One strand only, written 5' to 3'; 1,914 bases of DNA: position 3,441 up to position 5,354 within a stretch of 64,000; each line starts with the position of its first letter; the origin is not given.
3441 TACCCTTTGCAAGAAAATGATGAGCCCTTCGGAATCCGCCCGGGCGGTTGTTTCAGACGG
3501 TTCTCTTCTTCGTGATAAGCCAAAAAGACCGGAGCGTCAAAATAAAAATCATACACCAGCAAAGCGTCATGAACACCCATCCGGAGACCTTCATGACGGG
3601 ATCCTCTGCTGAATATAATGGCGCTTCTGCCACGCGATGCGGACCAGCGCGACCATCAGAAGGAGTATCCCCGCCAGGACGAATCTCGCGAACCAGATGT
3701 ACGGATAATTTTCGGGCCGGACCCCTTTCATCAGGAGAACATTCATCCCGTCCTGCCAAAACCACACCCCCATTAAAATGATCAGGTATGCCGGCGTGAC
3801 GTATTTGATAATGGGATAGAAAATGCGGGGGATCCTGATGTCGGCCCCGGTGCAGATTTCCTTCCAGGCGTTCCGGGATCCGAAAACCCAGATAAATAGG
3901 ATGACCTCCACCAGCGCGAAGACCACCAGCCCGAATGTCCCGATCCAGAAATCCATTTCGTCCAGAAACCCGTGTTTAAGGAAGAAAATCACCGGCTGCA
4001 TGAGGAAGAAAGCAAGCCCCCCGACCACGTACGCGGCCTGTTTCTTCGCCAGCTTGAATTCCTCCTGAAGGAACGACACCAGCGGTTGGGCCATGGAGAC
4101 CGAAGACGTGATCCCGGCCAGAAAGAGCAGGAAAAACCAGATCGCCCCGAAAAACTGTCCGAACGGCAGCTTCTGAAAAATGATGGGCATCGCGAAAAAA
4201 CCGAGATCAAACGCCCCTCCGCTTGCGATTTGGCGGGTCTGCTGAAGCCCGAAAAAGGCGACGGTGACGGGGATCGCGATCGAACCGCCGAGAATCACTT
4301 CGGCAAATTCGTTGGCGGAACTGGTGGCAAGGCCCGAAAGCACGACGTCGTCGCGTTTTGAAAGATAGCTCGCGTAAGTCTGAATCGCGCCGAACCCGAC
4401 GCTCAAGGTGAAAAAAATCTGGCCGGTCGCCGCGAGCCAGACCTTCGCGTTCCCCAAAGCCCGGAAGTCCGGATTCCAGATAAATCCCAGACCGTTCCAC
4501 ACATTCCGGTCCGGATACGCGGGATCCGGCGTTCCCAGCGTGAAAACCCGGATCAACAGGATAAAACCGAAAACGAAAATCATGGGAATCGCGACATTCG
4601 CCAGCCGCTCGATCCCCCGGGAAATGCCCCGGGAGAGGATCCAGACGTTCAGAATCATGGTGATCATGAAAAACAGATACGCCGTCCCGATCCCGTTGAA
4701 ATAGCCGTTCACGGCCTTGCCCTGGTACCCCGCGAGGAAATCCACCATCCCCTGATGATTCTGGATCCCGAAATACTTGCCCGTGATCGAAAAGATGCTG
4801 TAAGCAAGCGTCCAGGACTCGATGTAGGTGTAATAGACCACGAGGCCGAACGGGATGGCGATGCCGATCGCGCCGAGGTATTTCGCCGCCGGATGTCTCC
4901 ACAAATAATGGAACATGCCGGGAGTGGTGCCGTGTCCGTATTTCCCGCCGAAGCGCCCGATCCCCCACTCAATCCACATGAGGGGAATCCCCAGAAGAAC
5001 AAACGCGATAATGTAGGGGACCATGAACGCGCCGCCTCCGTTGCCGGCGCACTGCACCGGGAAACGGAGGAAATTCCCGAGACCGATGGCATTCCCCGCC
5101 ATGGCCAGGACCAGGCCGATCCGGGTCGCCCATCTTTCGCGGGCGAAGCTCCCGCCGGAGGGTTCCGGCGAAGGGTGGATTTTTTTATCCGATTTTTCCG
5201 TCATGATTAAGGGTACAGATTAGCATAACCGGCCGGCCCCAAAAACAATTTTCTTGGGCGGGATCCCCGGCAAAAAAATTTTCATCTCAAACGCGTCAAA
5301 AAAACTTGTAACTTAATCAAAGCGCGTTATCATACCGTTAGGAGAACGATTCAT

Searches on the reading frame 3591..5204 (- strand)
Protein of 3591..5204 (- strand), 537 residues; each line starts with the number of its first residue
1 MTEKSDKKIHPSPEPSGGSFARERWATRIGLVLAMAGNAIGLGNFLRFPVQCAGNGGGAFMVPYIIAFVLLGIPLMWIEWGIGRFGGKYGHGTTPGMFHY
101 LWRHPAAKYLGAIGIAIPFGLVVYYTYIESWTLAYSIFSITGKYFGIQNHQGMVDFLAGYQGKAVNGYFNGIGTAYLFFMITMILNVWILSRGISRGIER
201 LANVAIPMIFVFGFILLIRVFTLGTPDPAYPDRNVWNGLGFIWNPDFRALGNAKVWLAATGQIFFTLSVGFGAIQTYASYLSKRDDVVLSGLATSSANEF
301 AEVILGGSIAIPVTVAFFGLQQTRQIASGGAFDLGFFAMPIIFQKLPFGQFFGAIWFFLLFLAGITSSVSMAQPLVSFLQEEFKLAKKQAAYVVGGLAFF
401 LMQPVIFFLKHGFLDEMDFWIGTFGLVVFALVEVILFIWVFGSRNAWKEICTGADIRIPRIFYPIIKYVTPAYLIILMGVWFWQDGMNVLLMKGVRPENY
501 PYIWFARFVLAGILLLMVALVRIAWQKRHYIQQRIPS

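Call 61: find_encoding_contigs(protein=window:3591-5204:-, flank=10000, max_places=2)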
Protein window:3591-5204:- (537 aa): 6 contigs read that carry it; 2 places shown.
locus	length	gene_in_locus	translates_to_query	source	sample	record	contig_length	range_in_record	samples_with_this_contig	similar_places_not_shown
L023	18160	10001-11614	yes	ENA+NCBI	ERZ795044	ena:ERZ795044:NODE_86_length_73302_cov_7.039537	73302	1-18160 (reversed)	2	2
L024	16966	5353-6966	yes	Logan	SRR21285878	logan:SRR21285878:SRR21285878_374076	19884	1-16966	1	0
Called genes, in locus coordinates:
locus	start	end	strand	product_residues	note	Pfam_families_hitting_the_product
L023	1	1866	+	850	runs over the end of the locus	PF00343:Phosphorylase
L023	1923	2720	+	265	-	-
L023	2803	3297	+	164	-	PF14512:TM1586_NiRdase, PF00881:Nitroreductase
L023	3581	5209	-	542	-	PF00005:ABC_tran, PF02463:SMC_N (faint), PF13304:AAA_21 (faint), PF12848:ABC_tran_Xtn, PF00005:ABC_tran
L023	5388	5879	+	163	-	PF13298:LigD_N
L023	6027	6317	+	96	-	-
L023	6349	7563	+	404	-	PF00365:PFK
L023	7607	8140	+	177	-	PF01243:PNPOx_N (weak)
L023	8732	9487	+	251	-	PF01551:Peptidase_M23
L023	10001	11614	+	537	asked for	PF00209:SNF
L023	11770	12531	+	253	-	PF04055:Radical_SAM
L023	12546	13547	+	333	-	PF13404:HTH_AsnC-type (weak), PF22451:NirdL-like_HTH, PF17805:AsnC_trans_reg2, PF22451:NirdL-like_HTH, PF17805:AsnC_trans_reg2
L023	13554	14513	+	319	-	PF04055:Radical_SAM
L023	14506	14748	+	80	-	PF00462:Glutaredoxin (weak), PF02798:GST_N (weak), PF13417:GST_N_3, PF13409:GST_N_2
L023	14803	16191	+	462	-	PF01964:ThiC_Rad_SAM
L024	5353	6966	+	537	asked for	PF00209:SNF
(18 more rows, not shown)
